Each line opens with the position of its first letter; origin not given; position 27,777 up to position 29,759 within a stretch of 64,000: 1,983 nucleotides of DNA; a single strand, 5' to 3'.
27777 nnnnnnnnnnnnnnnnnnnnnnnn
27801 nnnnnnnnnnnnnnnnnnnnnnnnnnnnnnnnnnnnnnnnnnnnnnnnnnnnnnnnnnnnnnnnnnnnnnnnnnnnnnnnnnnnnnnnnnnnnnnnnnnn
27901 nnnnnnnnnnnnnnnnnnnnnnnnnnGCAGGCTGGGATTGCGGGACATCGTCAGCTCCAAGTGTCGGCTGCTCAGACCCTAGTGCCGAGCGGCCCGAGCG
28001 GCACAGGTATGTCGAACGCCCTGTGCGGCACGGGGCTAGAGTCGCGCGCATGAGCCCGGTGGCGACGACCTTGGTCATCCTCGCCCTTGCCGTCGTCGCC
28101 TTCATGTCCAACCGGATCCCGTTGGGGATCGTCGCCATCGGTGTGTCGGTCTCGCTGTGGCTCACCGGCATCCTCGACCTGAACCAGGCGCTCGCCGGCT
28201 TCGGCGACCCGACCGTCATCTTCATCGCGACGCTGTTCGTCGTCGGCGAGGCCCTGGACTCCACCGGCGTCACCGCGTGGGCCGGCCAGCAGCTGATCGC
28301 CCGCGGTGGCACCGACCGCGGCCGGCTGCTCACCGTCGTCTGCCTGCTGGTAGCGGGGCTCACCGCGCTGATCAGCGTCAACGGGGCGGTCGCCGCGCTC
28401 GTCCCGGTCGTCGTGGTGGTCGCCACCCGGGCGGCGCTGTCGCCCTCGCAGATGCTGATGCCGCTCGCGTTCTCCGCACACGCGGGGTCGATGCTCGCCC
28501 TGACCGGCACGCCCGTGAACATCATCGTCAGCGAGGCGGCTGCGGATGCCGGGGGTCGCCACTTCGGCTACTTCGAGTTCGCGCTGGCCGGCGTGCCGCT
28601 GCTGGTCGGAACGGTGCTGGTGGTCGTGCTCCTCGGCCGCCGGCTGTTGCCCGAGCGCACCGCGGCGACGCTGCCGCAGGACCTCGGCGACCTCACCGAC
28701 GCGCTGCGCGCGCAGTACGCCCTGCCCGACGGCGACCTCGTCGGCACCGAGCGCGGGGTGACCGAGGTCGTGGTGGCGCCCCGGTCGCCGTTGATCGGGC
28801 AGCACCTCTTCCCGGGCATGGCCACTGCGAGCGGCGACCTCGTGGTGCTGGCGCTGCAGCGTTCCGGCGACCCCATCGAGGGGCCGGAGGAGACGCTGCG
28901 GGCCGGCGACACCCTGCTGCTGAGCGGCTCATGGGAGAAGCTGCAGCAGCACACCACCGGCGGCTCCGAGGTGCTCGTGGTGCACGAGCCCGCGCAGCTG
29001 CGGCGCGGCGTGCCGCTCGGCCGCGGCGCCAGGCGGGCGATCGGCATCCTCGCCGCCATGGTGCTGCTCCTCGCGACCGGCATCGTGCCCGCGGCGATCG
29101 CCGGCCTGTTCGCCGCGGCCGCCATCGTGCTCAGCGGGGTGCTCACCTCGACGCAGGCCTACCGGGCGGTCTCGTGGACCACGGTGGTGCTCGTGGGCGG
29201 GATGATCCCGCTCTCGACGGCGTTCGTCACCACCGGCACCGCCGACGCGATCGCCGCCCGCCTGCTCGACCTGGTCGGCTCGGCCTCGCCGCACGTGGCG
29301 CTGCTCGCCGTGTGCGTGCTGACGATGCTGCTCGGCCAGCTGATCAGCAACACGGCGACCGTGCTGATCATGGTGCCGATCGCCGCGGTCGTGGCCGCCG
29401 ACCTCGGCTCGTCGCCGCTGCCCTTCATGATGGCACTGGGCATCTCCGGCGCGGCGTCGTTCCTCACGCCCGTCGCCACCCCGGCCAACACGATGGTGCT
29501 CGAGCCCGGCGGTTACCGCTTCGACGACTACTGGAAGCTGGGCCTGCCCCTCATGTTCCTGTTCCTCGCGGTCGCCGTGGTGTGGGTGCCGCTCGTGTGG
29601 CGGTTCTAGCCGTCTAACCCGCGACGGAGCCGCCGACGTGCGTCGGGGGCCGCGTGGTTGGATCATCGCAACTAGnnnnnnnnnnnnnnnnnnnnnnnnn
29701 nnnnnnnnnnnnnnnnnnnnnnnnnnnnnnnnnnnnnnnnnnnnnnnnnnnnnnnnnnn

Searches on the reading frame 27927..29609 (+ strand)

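Call 56: search_protein_families(library=pfam, proteins=[window:27927-29609:+], max_evalue=0.00001)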
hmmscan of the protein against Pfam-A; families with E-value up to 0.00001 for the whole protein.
window:27927-29609:+ (560 aa): 2 families
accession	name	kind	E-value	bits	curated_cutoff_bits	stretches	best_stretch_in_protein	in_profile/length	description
PF03600.22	CitMHS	-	3.9e-85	286.4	31.9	2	57-505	2-336/336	Citrate transporter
PF00939.25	Na_sulph_symp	-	2.4e-21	76.7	27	1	370-559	271-467/472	Sodium:sulfate symporter transmembrane region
